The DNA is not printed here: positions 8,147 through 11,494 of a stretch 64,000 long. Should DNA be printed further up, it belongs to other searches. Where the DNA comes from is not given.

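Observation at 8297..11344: M1-family metallopeptidase fused to a C-terminal outer-membrane beta-barrel-like domain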

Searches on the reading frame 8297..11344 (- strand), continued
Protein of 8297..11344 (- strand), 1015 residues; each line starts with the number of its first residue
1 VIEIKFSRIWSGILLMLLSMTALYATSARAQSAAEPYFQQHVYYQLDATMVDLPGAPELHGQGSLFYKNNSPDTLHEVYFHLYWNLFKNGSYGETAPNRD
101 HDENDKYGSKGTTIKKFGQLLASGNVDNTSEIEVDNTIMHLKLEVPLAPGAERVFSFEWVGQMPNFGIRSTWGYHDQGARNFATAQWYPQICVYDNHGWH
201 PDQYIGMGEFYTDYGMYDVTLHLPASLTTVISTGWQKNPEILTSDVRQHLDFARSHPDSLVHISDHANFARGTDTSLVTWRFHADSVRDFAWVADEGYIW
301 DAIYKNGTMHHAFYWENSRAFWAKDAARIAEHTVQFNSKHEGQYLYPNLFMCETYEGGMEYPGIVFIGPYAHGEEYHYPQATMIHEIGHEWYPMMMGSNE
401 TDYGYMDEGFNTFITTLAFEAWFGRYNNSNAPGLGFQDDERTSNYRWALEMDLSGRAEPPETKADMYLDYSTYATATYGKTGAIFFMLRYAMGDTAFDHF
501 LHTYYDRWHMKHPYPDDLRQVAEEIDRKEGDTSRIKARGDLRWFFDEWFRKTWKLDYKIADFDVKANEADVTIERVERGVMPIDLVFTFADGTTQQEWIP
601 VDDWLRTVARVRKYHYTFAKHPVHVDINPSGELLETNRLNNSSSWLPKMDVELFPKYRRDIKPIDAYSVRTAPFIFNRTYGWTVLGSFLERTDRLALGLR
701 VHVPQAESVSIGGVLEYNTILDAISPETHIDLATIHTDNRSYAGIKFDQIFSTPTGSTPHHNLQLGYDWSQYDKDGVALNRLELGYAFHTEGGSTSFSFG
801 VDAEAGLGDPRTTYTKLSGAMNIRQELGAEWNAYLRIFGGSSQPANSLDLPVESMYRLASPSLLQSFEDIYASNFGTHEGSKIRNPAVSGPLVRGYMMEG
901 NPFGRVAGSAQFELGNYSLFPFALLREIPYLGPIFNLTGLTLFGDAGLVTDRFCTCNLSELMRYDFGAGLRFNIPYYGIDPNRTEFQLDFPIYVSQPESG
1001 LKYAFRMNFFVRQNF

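Call 10: search_solved_structures(query=A1, max_evalue=10)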
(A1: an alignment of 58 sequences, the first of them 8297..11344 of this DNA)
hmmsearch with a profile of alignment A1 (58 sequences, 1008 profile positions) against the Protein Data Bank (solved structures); distinct sequences matched with E-value up to 10: 100 (the best 60 are shown).
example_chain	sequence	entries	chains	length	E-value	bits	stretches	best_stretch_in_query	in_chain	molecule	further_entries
1z1w_A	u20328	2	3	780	2.1e-15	59.5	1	307-576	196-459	Tricorn protease interacting factor F3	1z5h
3q7j_A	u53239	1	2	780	4.5e-15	58.4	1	307-576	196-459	Tricorn protease-interacting factor F3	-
9o5k_G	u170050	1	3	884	1.6e-14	56.6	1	348-514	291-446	Puromycin-sensitive aminopeptidase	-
8sw0_A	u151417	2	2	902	1.7e-14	56.5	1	349-514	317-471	Puromycin-sensitive aminopeptidase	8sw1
3cia_A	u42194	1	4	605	5.3e-13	51.6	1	312-506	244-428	cold-active aminopeptidase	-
4gaa_A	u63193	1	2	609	1.4e-12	50.1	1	312-502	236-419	MGC78867 protein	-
2xq0_A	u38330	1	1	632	2.4e-12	49.4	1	312-497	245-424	LEUKOTRIENE A-4 HYDROLASE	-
2xpy_A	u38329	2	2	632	2.4e-12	49.4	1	312-497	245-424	LEUKOTRIENE A-4 HYDROLASE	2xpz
6ea4_A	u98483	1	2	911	3.3e-12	48.9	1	353-506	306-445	Endoplasmic reticulum aminopeptidase 2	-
7p7p_A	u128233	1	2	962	3.6e-12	48.8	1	353-506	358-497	Endoplasmic reticulum aminopeptidase 2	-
7nsk_A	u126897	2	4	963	3.6e-12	48.8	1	353-506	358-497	Endoplasmic reticulum aminopeptidase 2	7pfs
7nup_A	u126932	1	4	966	3.6e-12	48.8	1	353-506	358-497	Endoplasmic reticulum aminopeptidase 2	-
5ab0_A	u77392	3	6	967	3.6e-12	48.8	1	353-506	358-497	ENDOPLASMATIC RETICULUM AMINOPEPTIDASE 2 | Endoplasmic reticulum aminopeptidase 2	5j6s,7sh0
3se6_A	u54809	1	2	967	3.6e-12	48.8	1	353-506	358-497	Endoplasmic reticulum aminopeptidase 2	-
5ab2_A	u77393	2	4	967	7e-12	47.9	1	353-506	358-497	ENDOPLASMIC RETICULUM AMINOPEPTIDASE 2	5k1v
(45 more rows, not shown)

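Call 36: find_related_loci(query=A1, collection=genome_contigs, flank=6000)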
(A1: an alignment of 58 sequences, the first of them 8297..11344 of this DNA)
Query A1 (1015 aa) in genome_contigs; peptide patterns used: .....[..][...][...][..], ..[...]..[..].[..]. (x = any residue, [..] = any of these).
600 stretches matched a pattern (row limit reached: there are more); 533 encode a relative of the query (tblastn E <= 1e-3); the best 80 are kept; 80 distinct loci.
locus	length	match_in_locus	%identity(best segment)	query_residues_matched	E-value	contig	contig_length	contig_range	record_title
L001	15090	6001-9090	57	13-1015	0e+0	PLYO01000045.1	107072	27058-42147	MAG: Ignavibacteriae bacterium isolate palsa_1295 73.20120700_P3D.263_contig_2186, whole genome shotgun sequence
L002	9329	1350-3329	33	11-675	8e-91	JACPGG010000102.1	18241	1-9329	MAG: Ignavibacteriales bacterium isolate NC_groundwater_381_Ag_B-0.1um_46_8 GD18-4_B1_scaffold_695216, whole genome shot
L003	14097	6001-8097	31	13-707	3e-85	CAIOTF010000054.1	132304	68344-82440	MAG: uncultured Ignavibacteriae bacterium isolate KTt_bin-1621 genome assembly, contig: bin-1621:54/54, whole genome sho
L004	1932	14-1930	32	321-949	6e-88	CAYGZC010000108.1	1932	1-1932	MAG TPA_asm: uncultured Chlorobiaceae bacterium isolate ERP119294_co2_80 genome assembly, contig: k141_5102217, whole ge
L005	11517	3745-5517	32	37-641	3e-79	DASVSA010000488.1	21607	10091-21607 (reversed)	MAG TPA_asm: Longimicrobium sp. isolate SMAG_U3250 k141_613195, whole genome shotgun sequence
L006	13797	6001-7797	31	13-643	8e-78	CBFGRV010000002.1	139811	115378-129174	MAG TPA_asm: uncultured Rhodothermales bacterium isolate SRR17295755_binner23_Refined_73 genome assembly, contig: ERZ233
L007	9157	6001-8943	27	10-997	7e-77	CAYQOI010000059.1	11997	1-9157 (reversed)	MAG TPA_asm: uncultured Cytophagia bacterium isolate SRP162660_co2_222 genome assembly, contig: NODE_2628_length_11997_c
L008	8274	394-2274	31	13-641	5e-75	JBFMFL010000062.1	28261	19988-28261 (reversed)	MAG: Gemmatimonadota bacterium isolate MAG270 MAG270_62, whole genome shotgun sequence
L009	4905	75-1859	31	37-647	3e-73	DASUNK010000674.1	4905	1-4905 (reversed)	MAG TPA_asm: Longimicrobiaceae bacterium isolate SMAG_U1598 k141_807175, whole genome shotgun sequence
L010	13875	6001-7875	31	37-677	2e-72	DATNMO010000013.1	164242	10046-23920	MAG TPA_asm: Gemmatimonadales bacterium isolate SMAG_U11481 k141_493587, whole genome shotgun sequence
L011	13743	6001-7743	32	37-629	2e-71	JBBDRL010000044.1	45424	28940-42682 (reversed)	MAG: Gemmatimonadota bacterium isolate LejiaC_66_33 Lejia_C_1915_length_45424_cov_20, whole genome shotgun sequence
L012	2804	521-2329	29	18-642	3e-72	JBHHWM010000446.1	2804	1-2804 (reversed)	MAG: Rhodothermales bacterium isolate S.2_sp2_bin.19 NODE_7761_length_2804_cov_13.335758, whole genome shotgun sequence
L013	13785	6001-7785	33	15-641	7e-71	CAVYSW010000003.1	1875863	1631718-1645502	MAG: uncultured Gemmatimonadales bacterium isolate MFD05942.bin.1.466 genome assembly, contig: contig_25011, whole genom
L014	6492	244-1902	33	37-604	4e-70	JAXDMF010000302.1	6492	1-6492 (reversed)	MAG: Gemmatimonadales bacterium isolate BP_635 scaffold_3316371, whole genome shotgun sequence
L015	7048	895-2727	31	18-641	6e-70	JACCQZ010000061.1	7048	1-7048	MAG: Gemmatimonadales bacterium isolate MGR_bin9 SD2897-2912_k127_8843813, whole genome shotgun sequence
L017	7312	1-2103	29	314-1000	9e-70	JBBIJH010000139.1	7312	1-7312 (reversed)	MAG: Ignavibacteriales bacterium isolate QH2F170213_bin_158 NODE_9639_length_7312_cov_3.265675, whole genome shotgun seq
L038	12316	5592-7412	29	26-641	3e-65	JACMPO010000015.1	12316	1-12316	MAG: Flavobacterium sp. isolate LF-bin-351 FL-bin-351-contig-k141_104893, whole genome shotgun sequence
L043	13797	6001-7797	30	25-644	1e-64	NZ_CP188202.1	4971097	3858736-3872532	Chryseobacterium sp. CBSDS_008 chromosome, complete genome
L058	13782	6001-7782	30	37-647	5e-63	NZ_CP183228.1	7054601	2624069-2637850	Mucilaginibacter sp. FT3.2 chromosome, complete genome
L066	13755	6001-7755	30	37-642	4e-62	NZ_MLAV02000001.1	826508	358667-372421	MAG: Chitinophaga sp. CB10 scaffold_1, whole genome shotgun sequence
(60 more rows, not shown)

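Call 50: predict_structure(alignment_id=A1)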
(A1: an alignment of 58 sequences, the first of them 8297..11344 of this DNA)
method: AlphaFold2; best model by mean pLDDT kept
length: 1015 residues; sequences in the alignment: 58
mean_pLDDT: 88.0   pTM: 0.86
mean pLDDT of the five models: 88.0, 87.4, 86.2, 86.0, 85.2
residues with pLDDT >= 90: 612; 70-90: 315; 50-70: 71; < 50: 17
segments of 3 or more residues with pLDDT < 50: 1-6, 976-982
pLDDT, mean of each block of 10 residues (from residue 1): 50 77 64 74 98 91 98 97 92 76 68 95 88 96 96 97 81 87 94 95 84 96 95 94 96 95 92 87 95 96 97 95 95 96 95 88 92 84 95 91 92 96 90 75 92 90 89 93 97 95 95 95 96 89 96 96 97 96 97 97 88 97 96 93 92 72 89 79 87 88 80 91 88 90 92 69 93 88 91 84 91 92 88 94 77 90 83 58 74 82 92 88 78 80 95 86 92 58 71 80 77 61
secondary structure, 60 per line:
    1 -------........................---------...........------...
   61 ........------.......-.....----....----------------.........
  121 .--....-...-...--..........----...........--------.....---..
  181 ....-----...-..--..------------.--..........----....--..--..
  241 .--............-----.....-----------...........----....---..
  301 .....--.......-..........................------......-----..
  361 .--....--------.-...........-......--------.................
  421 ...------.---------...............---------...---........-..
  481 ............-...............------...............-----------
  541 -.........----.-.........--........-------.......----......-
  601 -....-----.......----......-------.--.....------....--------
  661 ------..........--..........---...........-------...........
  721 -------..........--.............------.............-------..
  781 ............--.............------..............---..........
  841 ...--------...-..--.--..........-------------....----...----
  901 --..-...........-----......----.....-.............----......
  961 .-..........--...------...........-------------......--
elements in order (helices of 4 or more, strands of 3 or more residues): H8-31 E41-51 E58-68 E75-81 H83-87 H92-95 E112-121 E124-127 E133-135 E138-147 E152-162 E171-175 E179-184 E190-192 E215-224 E229-232 H244-255 E261-265 E277-287 E292-295 E299-305 E308-314 H316-341 E348-353 E359-361 E364-367 H378-388 H390-395 H404-423 H440-454 H470-477 H479-492 H494-508 H515-529 H542-550 E557-565 E568-575 E583-589 E594-599 H602-605 E611-617 E622-627 H638-641 E649-652 E667-676 E679-688 E692-702 E710-720 E728-737 E740-752 E759-771 E779-792 E795-807 E814-827 E831-843 H863-872 H886-889 E906-916 H922-927 H932-936 E938-950 H955-961 E963-972 E984-994 E1008-1013

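Call 53: fold_search(model_id=the predicted structure, library=pdb)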
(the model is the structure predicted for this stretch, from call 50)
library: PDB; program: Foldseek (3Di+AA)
matches with E <= 10: 803; with E <= 0.001: 285
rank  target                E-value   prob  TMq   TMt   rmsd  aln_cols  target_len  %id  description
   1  5mj6_A                4.9e-22  1.00  0.40  0.47   6.4       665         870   12  Ligand-induced conformational change of Insulin-regulated aminopeptidase: insights on catalytic mechanism and active s (released 2017-04-05)
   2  8cgp_A                2.4e-21  1.00  0.40  0.46   5.4       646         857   12  Insulin regulated aminopeptidase (IRAP) in complex with an allosteric aryl sulfonamide inhibitor (released 2024-01-31)
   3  8cgp_B                5.5e-21  1.00  0.41  0.47   5.2       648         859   12  Insulin regulated aminopeptidase (IRAP) in complex with an allosteric aryl sulfonamide inhibitor (released 2024-01-31)
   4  6ydx_A                6.0e-21  1.00  0.39  0.46   6.4       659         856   12  Insulin-regulated aminopeptidase complexed with a macrocyclic peptidic inhibitor (released 2020-07-22)
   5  6ydx_B                7.3e-21  1.00  0.40  0.47   6.2       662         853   12  Insulin-regulated aminopeptidase complexed with a macrocyclic peptidic inhibitor (released 2020-07-22)
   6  5mj6_B                8.4e-21  1.00  0.41  0.47   5.2       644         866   12  Ligand-induced conformational change of Insulin-regulated aminopeptidase: insights on catalytic mechanism and active s (released 2017-04-05)
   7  7zyf_A                2.3e-20  1.00  0.40  0.47   6.9       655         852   12  Insulin regulated aminopeptidase (IRAP) in complex with a nanomolar alpha hydroxy beta amino acid based inhibitor. (released 2022-07-20)
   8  6t6r                  2.5e-20  1.00  0.39  0.46   6.0       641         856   12  Human endoplasmic reticulum aminopeptidase 1 (ERAP1) in complex with (4aR,5S,6R,8S,8aR)-5-(2-(Furan-3-yl)ethyl)-8-hydrox (released 2020-03-18)
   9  6m8p_A                2.7e-20  1.00  0.41  0.47   5.2       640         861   11  Human ERAP1 bound to phosphinic pseudotripeptide inhibitor DG013 (released 2019-12-18)
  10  8cgw_A                3.0e-20  1.00  0.41  0.47   5.7       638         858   13  Insulin-regulated aminopeptidase (IRAP) in complex with an allosteric benzopyran-based inhibitor (released 2024-01-31)
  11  9gk6                  3.2e-20  1.00  0.39  0.46   6.0       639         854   12  ERAP1 in complex with 1-[2-(6-chloro-3-oxo-3,4-dihydro-2H-1,4-benzothiazin-4-yl)acetamido]cyclohexane-1-carboxylic acid (released 2025-01-22)
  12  9gjn_A                3.8e-20  1.00  0.40  0.47   5.6       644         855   12  ERAP1 in complex with 1-[2-(3-oxo-3,4-dihydro-2H-1,4-benzothiazin-4-yl)acetamido]cyclohexane-1-carboxylic acid (released 2025-01-22)
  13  7z28_A                3.8e-20  1.00  0.40  0.46   5.5       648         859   11  High-resolution crystal structure of ERAP1 with bound bestatin analogue inhibitor (released 2022-07-27)
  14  2yd0_A                4.8e-20  1.00  0.40  0.47   5.5       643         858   11  Crystal structure of the soluble domain of human endoplasmic reticulum aminopeptidase 1 ERAP1 (released 2011-04-13)
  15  4p8q_A                5.1e-20  1.00  0.41  0.48   5.0       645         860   13  Crystal Structure of Human Insulin Regulated Aminopeptidase with Alanine in Active Site (released 2014-12-03)
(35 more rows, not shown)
